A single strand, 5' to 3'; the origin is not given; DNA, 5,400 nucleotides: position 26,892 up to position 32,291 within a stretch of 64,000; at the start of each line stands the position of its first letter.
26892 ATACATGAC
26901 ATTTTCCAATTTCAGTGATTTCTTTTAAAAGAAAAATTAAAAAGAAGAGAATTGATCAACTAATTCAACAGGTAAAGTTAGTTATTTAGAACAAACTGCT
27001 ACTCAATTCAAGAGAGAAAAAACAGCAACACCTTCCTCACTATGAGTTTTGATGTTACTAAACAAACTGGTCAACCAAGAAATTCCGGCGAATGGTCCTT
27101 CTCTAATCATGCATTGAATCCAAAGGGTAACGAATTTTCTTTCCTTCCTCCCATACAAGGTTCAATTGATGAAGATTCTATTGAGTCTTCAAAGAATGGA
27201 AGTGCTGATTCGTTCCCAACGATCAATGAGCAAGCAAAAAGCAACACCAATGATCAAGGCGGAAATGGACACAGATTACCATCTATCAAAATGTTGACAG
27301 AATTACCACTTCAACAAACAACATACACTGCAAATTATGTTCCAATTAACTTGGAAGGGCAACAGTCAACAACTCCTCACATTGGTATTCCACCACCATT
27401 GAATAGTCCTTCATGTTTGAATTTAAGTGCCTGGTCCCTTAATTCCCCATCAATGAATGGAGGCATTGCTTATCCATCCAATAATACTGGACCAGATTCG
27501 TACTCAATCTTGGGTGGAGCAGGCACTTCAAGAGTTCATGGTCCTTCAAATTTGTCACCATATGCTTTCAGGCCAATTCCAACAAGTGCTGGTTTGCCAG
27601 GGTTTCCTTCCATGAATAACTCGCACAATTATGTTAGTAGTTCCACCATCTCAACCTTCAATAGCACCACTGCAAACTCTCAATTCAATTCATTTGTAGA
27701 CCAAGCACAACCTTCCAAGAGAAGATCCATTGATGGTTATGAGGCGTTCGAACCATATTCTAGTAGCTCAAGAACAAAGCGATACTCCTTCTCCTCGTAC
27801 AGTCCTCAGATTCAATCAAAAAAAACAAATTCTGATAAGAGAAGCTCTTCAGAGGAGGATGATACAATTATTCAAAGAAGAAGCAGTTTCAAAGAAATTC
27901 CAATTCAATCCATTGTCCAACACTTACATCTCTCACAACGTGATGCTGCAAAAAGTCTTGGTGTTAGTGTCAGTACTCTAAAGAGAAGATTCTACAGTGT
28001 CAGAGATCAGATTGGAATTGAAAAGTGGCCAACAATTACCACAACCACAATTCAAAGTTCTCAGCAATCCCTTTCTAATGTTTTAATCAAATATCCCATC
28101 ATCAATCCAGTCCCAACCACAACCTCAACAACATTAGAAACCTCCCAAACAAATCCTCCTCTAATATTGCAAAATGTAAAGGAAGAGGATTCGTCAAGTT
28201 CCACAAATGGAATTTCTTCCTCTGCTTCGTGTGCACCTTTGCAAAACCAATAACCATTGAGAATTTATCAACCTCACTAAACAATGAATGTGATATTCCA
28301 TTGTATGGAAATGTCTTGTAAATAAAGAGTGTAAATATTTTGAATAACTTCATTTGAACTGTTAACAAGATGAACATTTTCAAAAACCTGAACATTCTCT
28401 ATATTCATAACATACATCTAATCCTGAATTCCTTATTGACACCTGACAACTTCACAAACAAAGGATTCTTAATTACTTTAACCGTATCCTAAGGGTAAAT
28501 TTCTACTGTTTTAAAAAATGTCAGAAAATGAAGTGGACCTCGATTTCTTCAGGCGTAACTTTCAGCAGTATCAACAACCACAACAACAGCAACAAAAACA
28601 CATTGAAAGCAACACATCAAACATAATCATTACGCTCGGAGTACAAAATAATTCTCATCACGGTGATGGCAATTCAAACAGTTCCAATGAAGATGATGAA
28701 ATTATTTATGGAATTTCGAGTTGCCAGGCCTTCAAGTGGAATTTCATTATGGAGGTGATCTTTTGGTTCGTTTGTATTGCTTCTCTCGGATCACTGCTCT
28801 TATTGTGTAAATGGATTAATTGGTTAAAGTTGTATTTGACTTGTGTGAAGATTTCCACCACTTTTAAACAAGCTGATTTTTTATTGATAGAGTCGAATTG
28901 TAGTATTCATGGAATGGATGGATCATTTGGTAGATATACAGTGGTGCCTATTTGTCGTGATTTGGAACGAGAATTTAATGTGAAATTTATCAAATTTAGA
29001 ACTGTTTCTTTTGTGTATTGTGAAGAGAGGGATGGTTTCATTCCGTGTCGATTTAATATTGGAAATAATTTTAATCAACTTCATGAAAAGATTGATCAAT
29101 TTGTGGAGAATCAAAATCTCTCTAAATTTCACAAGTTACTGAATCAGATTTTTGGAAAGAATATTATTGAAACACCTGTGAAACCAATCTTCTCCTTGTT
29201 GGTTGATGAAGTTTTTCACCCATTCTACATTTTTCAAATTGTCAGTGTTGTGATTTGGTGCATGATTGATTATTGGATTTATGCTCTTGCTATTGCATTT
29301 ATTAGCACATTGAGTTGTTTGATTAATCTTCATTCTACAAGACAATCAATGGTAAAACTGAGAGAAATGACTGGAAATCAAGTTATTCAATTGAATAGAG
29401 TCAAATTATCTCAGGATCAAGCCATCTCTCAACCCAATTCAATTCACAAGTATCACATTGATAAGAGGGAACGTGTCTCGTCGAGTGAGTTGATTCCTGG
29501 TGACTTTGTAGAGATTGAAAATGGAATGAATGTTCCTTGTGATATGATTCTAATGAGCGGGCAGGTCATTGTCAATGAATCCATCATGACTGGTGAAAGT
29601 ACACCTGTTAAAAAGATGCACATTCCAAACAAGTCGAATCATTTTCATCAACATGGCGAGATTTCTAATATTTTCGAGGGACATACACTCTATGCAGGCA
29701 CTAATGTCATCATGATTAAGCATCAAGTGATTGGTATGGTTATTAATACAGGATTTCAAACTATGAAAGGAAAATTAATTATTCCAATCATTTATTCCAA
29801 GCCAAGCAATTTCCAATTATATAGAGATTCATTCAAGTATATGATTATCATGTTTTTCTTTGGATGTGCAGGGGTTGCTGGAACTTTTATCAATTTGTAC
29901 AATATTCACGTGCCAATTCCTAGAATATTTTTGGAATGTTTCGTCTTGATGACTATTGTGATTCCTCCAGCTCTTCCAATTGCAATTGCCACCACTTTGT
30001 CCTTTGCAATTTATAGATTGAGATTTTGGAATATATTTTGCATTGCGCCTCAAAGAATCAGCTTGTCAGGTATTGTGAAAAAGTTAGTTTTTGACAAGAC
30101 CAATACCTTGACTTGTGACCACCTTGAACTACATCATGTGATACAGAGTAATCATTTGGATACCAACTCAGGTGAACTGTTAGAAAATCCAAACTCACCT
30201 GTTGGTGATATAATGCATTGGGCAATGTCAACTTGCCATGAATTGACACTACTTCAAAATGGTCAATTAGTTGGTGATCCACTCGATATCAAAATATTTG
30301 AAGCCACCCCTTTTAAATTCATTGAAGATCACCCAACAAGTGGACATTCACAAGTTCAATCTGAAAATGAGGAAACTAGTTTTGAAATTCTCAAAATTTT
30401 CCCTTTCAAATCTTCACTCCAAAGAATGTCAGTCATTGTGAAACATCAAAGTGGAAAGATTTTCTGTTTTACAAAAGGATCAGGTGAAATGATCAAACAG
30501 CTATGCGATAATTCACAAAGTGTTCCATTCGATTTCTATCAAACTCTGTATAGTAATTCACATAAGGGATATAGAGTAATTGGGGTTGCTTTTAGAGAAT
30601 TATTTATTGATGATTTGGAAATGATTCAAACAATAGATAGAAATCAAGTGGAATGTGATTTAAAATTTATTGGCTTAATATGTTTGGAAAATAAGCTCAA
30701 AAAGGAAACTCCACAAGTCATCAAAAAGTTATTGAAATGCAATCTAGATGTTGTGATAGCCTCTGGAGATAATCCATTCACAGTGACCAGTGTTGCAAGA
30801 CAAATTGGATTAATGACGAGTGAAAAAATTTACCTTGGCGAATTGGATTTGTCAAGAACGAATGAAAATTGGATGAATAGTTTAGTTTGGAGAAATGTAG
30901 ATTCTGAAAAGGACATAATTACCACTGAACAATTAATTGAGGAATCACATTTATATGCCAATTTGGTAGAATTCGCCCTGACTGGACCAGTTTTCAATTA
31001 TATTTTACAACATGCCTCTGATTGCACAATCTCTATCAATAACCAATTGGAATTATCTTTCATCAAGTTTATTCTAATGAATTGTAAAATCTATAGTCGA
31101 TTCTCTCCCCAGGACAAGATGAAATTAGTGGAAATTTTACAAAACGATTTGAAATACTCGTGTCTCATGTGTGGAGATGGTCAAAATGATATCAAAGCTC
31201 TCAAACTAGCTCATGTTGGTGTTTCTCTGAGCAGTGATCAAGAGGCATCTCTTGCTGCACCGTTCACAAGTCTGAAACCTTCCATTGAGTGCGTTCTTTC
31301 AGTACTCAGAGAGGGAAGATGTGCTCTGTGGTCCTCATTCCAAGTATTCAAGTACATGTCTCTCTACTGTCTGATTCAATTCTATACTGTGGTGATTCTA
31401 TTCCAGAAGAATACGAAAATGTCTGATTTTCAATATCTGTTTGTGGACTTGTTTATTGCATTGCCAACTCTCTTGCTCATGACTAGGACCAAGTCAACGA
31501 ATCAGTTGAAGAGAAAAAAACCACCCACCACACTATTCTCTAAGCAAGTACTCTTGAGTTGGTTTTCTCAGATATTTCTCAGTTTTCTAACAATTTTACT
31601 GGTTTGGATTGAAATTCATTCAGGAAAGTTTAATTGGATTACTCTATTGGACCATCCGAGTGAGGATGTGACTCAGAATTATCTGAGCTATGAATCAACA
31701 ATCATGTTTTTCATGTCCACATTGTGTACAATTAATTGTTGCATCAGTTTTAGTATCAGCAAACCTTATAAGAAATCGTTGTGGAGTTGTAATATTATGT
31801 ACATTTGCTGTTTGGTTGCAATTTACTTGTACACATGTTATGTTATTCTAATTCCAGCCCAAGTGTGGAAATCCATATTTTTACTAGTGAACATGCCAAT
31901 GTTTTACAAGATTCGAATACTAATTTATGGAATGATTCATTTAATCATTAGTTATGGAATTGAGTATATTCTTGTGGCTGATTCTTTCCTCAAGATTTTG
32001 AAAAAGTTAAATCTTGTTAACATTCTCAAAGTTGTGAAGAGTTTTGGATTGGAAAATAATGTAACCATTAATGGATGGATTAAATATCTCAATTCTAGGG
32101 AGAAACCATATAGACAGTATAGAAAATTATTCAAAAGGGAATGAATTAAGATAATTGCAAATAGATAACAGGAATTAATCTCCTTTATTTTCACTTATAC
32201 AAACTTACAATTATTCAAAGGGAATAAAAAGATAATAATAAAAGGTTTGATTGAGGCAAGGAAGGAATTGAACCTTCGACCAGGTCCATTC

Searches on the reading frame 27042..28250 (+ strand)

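Call 72: search_protein_families(library=pfam, proteins=[window:27042-28250:+], max_evalue=0.001)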
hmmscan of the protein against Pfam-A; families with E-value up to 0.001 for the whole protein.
window:27042-28250:+ (403 aa): 2 families
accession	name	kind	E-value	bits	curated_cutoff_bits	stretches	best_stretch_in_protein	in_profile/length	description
PF02042.20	RWP-RK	-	3e-08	33.9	29.3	1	288-331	4-43/49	RWP-RK domain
PF20432.4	Xre-like-HTH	-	0.00047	20.8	25.8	1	288-315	15-42/63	Antitoxin Xre-like helix-turn-helix domain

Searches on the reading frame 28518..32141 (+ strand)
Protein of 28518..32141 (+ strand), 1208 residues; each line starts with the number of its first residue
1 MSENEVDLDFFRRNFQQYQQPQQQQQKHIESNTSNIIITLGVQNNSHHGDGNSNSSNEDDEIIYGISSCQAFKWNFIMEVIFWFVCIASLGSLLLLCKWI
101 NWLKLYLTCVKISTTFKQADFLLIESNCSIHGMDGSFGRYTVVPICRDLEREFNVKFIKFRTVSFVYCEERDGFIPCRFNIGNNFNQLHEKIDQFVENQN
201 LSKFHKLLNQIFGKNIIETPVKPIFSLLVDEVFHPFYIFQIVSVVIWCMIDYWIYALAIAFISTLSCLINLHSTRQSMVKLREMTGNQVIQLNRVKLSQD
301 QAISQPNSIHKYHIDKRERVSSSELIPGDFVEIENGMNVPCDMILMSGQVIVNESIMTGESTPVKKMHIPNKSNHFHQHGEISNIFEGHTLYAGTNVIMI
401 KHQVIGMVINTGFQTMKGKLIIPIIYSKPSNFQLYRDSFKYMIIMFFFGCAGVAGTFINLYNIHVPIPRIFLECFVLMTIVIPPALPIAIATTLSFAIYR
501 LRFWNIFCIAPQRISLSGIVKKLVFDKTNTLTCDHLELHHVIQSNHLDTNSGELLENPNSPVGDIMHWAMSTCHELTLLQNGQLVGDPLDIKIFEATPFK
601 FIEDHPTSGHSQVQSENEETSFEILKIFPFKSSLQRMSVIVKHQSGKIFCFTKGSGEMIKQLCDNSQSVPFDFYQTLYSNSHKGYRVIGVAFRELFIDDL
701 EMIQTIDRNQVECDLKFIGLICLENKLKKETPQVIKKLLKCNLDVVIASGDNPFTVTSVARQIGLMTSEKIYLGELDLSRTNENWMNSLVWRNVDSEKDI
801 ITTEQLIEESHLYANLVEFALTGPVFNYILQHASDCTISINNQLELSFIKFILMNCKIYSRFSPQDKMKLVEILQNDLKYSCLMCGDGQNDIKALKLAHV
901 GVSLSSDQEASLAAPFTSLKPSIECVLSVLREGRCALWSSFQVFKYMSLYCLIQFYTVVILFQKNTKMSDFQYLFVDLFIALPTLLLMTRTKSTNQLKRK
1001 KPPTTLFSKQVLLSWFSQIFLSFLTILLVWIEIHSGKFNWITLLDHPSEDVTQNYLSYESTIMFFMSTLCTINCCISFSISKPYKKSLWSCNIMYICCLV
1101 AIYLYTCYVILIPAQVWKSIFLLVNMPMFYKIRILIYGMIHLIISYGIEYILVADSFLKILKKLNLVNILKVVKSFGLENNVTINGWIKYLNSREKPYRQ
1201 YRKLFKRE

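Call 16: list_cluster_members(proteins=[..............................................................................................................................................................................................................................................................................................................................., window:28518-32141:+, window:32527-33879:-, window:27042-28250:+, window:37526-39268:-, window:40280-41677:+, window:41711-42982:-])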
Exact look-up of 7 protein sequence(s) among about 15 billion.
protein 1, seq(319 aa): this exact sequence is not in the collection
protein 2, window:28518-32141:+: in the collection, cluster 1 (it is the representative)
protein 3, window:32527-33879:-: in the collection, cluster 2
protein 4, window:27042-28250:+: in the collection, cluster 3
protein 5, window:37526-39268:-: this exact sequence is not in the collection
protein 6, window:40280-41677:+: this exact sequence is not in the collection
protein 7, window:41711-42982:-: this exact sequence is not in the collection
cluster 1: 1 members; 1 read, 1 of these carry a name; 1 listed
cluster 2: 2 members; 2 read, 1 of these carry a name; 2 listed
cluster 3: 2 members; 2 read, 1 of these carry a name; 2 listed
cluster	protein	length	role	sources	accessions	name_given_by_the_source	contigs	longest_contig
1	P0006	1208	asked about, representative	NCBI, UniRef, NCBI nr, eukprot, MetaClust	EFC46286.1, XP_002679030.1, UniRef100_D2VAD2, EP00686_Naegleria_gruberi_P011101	predicted protein [Naegleria gruberi] | Cation-transporting ATPase n=1 Tax=Naegleria gruberi TaxID=5762 RepID=D2VAD2_NAEGR | uncharacterized protein NAEGRDRAFT_79203 [Naegleria gruberi]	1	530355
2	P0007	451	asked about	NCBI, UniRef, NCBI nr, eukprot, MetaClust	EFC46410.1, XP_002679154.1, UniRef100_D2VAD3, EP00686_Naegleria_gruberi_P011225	hypothetical protein NAEGRDRAFT_79204 [Naegleria gruberi] | Uncharacterized protein n=1 Tax=Naegleria gruberi TaxID=5762 RepID=D2VAD3_NAEGR | uncharacterized protein NAEGRDRAFT_79204 [Naegleria gruberi]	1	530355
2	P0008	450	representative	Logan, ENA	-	-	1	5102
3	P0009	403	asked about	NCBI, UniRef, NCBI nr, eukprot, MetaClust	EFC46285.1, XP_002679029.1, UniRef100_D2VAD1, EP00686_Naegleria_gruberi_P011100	predicted protein [Naegleria gruberi] | Predicted protein n=1 Tax=Naegleria gruberi TaxID=5762 RepID=D2VAD1_NAEGR | uncharacterized protein NAEGRDRAFT_47933 [Naegleria gruberi]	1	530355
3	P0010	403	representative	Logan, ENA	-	-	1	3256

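Call 72: search_protein_families(library=pfam, proteins=[window:28518-32141:+], max_evalue=0.001)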
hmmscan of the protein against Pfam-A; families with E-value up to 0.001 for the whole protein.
window:28518-32141:+ (1208 aa): 5 families
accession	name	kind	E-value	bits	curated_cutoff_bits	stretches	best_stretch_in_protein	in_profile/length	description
PF00122.25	E1-E2_ATPase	-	9.2e-31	107.2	28.1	1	305-501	3-178/181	E1-E2 ATPase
PF00702.32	Hydrolase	-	4.4e-10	40.7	26.4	0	696-765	68-137/191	haloacid dehalogenase-like hydrolase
PF13246.12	Cation_ATPase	-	8.8e-08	32.5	21.7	1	605-665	35-90/91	Cation transport ATPase (P-type)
PF12409.13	P5-ATPase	-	9.2e-08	32.7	22.7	1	69-147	7-74/125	P5-type ATPase cation transporter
PF08282.18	Hydrolase_3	-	0.00015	22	20.9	0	725-765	14-54/255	haloacid dehalogenase-like hydrolase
